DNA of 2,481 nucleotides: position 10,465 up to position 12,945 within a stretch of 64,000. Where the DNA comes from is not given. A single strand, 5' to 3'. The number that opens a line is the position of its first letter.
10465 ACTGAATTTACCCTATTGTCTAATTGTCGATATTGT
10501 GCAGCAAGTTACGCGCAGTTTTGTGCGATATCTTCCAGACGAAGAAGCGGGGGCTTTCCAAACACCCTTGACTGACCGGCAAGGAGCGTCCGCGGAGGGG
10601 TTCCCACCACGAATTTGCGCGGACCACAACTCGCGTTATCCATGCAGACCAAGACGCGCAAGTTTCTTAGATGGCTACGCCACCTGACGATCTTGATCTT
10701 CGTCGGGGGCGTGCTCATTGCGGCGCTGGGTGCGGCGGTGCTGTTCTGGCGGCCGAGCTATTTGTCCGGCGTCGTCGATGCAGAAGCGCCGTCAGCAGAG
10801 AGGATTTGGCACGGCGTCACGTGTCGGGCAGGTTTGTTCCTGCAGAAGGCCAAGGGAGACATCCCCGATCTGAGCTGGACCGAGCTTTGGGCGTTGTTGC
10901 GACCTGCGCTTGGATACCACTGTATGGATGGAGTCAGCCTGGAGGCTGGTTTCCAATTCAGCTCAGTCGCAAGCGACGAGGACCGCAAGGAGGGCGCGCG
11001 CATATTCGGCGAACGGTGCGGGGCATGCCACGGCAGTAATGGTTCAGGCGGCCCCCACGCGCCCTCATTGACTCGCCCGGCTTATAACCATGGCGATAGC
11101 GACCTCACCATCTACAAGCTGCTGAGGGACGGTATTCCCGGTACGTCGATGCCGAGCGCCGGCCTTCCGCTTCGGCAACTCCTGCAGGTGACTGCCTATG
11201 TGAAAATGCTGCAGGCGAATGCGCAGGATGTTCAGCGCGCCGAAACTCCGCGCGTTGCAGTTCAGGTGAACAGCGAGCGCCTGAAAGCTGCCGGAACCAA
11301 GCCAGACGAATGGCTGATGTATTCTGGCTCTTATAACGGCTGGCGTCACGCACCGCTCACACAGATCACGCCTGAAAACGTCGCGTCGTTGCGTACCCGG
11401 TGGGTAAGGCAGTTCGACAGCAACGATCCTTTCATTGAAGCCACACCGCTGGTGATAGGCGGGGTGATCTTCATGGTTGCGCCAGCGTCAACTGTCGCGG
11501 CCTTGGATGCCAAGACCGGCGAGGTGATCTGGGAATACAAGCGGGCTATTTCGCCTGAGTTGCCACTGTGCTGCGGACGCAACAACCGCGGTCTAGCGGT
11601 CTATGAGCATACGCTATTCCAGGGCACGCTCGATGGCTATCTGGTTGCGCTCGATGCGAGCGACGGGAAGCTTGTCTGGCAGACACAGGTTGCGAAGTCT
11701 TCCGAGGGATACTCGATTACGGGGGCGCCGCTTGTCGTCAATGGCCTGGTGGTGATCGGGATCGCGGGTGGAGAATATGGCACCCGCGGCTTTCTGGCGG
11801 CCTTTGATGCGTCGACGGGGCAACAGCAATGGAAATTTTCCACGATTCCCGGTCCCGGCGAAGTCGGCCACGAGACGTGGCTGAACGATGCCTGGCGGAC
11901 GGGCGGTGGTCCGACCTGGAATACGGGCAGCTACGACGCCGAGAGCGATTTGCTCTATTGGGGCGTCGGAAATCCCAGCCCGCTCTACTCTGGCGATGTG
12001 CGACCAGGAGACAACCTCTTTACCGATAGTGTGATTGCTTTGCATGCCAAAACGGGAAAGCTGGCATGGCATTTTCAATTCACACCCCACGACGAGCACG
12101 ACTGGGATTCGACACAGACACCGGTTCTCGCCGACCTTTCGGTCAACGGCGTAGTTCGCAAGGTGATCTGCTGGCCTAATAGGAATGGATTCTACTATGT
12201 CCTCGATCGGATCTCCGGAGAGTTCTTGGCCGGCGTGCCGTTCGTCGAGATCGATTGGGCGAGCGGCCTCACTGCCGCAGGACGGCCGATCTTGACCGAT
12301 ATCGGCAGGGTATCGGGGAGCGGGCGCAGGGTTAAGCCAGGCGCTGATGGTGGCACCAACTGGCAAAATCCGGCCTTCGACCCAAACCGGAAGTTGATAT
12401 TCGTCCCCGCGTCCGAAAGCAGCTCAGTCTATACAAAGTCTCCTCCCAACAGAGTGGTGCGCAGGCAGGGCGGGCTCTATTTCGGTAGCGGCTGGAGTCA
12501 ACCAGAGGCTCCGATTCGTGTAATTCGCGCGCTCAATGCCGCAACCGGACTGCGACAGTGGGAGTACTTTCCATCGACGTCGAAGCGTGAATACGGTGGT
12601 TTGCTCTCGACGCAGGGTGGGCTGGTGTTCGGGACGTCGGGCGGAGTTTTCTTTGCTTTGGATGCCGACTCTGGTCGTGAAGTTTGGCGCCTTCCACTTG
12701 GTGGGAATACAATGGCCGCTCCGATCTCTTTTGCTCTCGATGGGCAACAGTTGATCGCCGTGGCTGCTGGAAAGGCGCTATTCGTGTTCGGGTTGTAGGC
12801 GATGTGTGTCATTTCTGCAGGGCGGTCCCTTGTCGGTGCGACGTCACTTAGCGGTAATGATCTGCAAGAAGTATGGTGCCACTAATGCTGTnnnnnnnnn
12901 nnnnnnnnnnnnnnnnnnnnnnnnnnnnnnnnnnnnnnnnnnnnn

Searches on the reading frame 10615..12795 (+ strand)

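Call 67: search_protein_families(library=pfam, proteins=[window:10615-12795:+], max_evalue=0.001)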
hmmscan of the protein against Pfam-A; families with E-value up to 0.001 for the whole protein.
window:10615-12795:+ (727 aa): 6 families
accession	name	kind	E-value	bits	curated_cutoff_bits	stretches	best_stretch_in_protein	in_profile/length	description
PF01011.28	PQQ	-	2.9e-83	281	26.7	2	233-541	1-338/595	Glucose/ethanol/alcohol dehydrogenase, beta-propeller domain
PF13360.13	PQQ_2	-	1.7e-32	113.4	27.6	2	271-485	63-231/233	Outer membrane protein assembly factor BamB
PF13570.13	Beta-prop_ACSF4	-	4.2e-13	49.8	133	1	274-409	5-130/329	Beta-alanine-activating enzyme, beta-propeller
PF13442.11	Cytochrome_CBB3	-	3.7e-07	30.8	27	1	125-195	4-67/68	Cytochrome C oxidase, cbb3-type, subunit III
PF00034.26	Cytochrom_C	-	9.5e-07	30.5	21.3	1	125-197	2-87/90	Cytochrome c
PF25293.1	Beta-prop_EMC1_N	-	0.0002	21.5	34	0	292-379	41-124/219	EMC1 N-terminal beta-propeller domain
